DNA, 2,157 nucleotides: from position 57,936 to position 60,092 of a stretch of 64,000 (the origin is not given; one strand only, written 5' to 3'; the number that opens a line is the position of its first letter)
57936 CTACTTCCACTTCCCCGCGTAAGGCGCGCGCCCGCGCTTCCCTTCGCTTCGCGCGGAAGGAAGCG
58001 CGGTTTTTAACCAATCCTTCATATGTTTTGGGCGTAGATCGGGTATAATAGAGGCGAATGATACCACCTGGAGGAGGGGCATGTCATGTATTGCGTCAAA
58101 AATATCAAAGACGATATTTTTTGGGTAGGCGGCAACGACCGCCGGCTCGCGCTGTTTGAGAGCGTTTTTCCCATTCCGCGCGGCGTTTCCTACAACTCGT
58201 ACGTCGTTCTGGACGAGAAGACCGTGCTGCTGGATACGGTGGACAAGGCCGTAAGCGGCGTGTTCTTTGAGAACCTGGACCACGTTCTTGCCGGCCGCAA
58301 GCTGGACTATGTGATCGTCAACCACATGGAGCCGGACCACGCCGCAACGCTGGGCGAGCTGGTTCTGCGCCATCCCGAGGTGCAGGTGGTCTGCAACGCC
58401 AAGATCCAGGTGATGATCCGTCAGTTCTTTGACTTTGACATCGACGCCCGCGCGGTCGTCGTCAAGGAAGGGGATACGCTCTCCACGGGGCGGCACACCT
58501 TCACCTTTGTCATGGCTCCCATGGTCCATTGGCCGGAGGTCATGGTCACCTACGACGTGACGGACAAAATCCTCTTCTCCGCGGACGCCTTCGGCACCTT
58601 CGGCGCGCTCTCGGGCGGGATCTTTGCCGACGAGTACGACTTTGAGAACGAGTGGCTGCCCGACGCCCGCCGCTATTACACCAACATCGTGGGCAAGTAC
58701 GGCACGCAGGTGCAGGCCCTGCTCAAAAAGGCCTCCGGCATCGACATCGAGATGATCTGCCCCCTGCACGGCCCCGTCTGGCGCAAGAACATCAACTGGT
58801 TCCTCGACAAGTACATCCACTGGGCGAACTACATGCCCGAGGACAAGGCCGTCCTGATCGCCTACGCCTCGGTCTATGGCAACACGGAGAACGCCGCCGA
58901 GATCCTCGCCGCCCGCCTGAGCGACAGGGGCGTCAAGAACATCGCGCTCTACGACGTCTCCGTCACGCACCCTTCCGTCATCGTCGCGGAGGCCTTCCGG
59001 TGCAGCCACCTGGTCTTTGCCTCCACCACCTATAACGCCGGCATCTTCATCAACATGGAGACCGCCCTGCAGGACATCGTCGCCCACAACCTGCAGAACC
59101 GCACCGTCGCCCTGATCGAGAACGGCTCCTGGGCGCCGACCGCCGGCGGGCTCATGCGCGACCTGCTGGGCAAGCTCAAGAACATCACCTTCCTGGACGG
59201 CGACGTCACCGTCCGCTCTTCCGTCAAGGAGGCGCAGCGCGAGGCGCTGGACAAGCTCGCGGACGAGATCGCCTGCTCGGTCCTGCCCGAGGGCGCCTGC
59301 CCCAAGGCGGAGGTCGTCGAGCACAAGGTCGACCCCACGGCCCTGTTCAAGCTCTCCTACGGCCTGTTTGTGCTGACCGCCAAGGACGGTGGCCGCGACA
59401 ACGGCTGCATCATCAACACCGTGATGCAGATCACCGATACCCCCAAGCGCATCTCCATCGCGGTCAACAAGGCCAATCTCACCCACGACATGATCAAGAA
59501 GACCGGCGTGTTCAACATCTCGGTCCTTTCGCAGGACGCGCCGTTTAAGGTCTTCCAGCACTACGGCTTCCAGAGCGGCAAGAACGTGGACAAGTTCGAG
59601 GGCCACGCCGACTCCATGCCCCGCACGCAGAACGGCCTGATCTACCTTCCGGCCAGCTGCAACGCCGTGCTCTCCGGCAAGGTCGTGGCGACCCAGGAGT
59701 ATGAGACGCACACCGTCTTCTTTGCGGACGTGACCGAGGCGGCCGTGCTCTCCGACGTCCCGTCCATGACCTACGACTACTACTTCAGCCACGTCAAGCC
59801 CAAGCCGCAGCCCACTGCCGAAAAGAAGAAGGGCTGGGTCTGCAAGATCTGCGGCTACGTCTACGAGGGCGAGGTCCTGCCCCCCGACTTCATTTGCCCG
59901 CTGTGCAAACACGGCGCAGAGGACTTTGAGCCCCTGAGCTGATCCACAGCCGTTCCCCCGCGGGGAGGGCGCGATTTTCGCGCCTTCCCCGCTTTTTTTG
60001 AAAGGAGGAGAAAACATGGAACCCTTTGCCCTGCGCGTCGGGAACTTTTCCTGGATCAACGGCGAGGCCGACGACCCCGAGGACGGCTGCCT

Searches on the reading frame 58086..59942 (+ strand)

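Call 70: search_protein_families(library=pfam, proteins=[window:58086-59942:+])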
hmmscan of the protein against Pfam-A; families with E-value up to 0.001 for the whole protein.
window:58086-59942:+ (618 aa): 6 families
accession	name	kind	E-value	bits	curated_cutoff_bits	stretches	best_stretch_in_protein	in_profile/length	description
PF01613.24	Flavin_Reduct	-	4.2e-29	102.1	27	1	422-571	3-150/153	Flavin reductase like domain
PF19583.5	ODP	-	4.1e-21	76.2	27.2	1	35-229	2-194/194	ODP family beta lactamase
PF00753.33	Lactamase_B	-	4.8e-13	49.9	22.7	1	34-195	4-167/196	Metallo-beta-lactamase superfamily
PF21349.2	RUBY_RBDX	-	5.1e-10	39.1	26.5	1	584-615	1-30/30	Rubrerythrin, rubredoxin-like domain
PF12706.13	Lactamase_B_2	-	8.9e-06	25.9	27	1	47-150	3-114/200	Beta-lactamase superfamily domain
PF00258.30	Flavodoxin_1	-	4.8e-05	24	25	1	258-344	1-92/143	Flavodoxin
